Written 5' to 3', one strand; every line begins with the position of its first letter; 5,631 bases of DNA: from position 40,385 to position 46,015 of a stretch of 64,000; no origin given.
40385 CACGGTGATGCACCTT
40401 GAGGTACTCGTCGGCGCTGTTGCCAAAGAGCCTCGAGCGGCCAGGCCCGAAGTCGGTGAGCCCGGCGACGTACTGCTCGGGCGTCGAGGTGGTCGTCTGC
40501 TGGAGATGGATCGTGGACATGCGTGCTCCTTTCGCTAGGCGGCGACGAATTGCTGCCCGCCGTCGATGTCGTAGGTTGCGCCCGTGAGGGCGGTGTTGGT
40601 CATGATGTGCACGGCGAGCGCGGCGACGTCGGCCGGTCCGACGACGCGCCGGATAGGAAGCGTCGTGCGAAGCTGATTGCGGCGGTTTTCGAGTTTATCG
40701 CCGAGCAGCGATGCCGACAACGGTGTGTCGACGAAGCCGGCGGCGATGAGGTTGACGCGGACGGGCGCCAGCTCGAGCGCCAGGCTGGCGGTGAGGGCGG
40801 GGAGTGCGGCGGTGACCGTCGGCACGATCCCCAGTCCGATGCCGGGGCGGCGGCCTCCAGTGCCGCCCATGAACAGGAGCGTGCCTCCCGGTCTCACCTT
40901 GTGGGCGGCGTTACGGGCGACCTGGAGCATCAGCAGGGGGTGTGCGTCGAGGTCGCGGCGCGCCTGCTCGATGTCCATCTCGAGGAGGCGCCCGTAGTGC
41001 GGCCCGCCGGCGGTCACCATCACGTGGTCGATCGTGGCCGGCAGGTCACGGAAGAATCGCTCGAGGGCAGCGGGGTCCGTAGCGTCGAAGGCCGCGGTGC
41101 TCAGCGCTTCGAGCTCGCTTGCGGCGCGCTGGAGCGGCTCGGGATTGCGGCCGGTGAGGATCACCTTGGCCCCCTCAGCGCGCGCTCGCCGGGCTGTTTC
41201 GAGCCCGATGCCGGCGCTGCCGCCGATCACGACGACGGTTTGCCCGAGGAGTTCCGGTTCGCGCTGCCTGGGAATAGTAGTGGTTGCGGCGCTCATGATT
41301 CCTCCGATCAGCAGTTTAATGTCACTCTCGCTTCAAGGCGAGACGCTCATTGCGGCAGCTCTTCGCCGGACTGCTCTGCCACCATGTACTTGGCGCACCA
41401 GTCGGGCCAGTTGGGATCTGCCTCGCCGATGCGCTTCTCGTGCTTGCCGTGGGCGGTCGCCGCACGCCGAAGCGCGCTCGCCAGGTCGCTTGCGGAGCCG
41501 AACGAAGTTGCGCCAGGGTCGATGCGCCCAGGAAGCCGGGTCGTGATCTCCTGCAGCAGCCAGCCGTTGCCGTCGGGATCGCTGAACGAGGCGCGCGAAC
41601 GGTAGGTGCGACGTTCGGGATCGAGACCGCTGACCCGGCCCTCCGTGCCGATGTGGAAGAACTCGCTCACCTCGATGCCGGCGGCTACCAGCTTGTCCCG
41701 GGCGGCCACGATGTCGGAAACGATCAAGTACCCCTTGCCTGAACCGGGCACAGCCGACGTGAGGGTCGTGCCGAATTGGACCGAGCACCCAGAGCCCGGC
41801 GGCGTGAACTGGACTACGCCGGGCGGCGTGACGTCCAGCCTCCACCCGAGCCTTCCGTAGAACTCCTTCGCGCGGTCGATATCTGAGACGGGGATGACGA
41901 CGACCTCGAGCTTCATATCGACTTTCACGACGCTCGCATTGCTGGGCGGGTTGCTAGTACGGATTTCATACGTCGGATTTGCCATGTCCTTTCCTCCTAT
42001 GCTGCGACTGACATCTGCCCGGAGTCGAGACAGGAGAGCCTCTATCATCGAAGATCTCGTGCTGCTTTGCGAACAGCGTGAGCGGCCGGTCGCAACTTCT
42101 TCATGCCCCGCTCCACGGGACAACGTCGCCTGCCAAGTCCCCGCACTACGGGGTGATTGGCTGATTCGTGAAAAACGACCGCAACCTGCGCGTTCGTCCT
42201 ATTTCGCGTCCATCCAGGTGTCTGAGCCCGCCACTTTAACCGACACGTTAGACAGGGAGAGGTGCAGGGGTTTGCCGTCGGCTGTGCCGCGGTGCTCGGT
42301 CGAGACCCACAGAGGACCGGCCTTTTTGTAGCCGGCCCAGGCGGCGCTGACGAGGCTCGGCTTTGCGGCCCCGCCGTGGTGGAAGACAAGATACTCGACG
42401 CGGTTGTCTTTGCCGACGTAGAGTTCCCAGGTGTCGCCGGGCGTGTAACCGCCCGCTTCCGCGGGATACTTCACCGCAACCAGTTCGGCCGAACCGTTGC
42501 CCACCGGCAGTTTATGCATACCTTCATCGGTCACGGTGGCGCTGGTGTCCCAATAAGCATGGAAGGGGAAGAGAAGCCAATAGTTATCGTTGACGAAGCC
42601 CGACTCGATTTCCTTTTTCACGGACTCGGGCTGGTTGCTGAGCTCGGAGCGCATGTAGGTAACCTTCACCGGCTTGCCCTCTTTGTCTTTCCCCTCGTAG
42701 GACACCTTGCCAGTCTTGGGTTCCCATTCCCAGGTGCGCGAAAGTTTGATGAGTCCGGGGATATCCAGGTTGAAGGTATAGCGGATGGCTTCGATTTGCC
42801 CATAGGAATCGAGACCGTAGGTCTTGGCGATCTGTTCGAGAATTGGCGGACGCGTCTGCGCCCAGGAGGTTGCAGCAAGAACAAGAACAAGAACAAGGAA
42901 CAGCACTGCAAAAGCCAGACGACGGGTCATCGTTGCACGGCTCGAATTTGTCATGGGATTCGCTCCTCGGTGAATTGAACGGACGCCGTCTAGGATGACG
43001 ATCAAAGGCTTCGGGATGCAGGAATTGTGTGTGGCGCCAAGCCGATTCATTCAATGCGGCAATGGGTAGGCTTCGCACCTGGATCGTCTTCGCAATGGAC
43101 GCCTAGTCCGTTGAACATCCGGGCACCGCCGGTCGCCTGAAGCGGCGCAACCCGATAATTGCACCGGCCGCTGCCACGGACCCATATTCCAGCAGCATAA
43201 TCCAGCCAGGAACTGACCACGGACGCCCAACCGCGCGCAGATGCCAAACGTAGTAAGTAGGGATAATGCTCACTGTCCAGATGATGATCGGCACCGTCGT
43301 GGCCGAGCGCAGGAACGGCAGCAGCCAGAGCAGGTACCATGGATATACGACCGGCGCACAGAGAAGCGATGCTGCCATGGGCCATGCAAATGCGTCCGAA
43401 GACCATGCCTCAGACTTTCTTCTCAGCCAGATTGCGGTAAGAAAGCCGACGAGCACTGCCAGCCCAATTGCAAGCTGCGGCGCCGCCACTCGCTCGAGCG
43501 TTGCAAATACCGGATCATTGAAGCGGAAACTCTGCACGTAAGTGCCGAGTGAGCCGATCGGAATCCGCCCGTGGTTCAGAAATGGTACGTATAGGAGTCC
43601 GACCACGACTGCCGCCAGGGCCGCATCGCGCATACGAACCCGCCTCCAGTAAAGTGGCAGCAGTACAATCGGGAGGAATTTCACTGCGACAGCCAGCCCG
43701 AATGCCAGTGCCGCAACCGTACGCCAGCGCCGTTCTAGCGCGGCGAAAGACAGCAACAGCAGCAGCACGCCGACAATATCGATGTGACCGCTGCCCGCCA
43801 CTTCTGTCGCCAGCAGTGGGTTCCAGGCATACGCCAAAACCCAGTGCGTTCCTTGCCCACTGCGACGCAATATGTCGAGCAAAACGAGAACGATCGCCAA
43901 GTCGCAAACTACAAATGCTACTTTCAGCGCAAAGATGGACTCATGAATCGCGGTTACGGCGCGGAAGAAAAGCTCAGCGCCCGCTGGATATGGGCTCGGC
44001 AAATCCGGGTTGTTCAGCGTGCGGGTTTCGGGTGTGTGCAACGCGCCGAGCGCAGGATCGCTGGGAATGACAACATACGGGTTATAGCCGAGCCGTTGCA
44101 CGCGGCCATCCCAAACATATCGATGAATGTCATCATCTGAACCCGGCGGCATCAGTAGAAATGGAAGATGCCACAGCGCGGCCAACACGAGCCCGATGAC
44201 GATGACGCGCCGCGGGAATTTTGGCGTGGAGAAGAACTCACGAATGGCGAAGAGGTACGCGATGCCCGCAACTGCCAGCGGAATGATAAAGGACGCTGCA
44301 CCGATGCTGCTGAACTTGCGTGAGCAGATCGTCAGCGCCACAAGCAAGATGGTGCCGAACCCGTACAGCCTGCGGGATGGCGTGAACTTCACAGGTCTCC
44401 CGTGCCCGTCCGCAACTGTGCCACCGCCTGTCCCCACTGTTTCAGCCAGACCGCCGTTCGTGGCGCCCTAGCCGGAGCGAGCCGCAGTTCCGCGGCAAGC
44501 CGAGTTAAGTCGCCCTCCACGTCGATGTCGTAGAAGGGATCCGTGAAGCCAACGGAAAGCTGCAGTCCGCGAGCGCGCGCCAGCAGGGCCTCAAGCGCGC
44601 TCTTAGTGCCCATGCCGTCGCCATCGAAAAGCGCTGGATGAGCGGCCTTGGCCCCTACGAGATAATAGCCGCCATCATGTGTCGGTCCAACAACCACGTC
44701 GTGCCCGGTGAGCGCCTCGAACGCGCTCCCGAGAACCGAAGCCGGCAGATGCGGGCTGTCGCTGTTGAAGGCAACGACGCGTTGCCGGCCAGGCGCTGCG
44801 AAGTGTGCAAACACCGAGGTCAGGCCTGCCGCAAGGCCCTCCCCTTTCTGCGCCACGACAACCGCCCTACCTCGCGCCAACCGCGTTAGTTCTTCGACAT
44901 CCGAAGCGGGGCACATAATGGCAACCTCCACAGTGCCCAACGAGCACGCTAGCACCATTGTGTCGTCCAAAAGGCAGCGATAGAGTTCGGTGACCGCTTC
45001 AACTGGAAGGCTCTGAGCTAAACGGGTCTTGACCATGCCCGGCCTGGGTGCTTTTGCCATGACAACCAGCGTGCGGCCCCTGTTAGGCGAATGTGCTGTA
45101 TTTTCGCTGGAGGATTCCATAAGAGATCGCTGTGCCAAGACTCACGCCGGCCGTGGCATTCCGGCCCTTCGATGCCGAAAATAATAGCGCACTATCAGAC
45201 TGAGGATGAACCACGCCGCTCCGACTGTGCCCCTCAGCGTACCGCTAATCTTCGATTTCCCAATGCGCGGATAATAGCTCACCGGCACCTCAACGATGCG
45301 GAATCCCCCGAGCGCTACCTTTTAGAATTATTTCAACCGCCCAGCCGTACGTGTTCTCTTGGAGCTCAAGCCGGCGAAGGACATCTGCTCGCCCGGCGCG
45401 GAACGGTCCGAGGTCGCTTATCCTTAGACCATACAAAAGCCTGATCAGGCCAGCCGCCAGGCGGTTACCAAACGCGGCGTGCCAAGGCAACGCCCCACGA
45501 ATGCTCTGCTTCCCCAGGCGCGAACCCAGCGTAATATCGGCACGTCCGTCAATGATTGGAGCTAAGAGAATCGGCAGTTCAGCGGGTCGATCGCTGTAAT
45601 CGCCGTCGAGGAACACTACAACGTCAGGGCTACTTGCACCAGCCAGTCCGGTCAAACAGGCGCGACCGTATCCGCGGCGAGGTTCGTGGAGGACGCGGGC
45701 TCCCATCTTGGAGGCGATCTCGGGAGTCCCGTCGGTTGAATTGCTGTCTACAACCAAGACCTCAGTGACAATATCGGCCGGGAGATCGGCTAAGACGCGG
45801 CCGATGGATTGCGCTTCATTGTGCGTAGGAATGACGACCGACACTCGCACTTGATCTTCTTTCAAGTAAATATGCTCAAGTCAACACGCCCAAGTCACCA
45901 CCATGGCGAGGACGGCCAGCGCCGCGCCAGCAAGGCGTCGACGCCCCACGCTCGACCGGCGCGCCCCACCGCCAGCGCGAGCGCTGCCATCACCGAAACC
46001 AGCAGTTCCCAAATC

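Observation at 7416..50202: Three elements stacked at tRNA-Sec (selC), separated by nested direct repeats of the tRNA 3' end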

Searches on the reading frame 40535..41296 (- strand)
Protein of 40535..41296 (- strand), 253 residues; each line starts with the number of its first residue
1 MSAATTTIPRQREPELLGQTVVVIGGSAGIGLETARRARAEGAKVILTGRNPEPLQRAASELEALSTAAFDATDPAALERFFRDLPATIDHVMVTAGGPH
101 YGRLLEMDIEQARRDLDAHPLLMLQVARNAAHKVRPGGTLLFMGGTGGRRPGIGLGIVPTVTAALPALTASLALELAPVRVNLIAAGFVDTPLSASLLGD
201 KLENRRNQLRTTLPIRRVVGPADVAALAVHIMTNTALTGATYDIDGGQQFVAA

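Call 12: search_protein_families(library=pfam, proteins=[window:40535-41296:-], max_evalue=0.01)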
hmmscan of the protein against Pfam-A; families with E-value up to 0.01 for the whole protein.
window:40535-41296:- (253 aa): 8 families
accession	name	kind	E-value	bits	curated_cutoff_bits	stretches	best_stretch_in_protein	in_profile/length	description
PF13561.12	adh_short_C2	-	2.3e-28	99.8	27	1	28-247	6-234/236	Enoyl-(Acyl carrier protein) reductase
PF00106.31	adh_short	-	4.4e-22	79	26.6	1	19-197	1-190/195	short chain dehydrogenase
PF23441.1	SDR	-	2.6e-14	53.7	27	1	25-247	14-254/258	SDR-like rossmann domain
PF08659.16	KR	-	1.2e-06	29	22.6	1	20-116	2-109/180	KR domain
PF01370.27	Epimerase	-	1.8e-05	24.7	20.9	1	21-130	1-105/240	NAD dependent epimerase/dehydratase family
PF07992.20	Pyr_redox_2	-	0.0032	17.4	26.1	1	15-69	139-192/291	Pyridine nucleotide-disulphide oxidoreductase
PF02826.25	2-Hacid_dh_C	-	0.0035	17.2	25.1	1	12-58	30-75/178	D-isomer specific 2-hydroxyacid dehydrogenase, NAD binding domain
PF00107.32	ADH_zinc_N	-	0.0073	16.7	31.8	0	29-97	1-67/129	Zinc-binding dehydrogenase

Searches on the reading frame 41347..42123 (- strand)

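Call 12: search_protein_families(library=pfam, proteins=[window:41347-42123:-], max_evalue=0.01)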
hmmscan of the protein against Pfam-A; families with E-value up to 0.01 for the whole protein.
window:41347-42123:- (258 aa): 2 families
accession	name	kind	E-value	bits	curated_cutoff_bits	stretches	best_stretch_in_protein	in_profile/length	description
PF00903.31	Glyoxalase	-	2.2e-07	31.7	20.6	1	72-188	2-119/121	Glyoxalase/Bleomycin resistance protein/Dioxygenase superfamily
PF22677.2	Ble-like_N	-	1.9e-06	27.9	24.5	1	75-98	5-29/41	Bleomycin resistance protein-like N-terminal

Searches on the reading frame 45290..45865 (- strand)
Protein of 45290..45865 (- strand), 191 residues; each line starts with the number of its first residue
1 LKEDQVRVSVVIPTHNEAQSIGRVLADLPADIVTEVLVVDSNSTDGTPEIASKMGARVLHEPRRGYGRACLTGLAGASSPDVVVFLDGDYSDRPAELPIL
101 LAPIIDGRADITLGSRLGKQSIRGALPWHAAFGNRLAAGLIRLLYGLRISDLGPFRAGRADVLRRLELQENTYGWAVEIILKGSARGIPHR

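Call 13: search_protein_families(library=pfam, proteins=[window:45290-45865:-], max_evalue=0.01)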
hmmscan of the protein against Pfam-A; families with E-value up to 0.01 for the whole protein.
window:45290-45865:- (191 aa): 1 family
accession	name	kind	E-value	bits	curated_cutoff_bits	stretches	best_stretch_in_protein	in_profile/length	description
PF00535.33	Glycos_transf_2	-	6.1e-25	88.5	23.3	1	9-164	1-165/168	Glycosyl transferase family 2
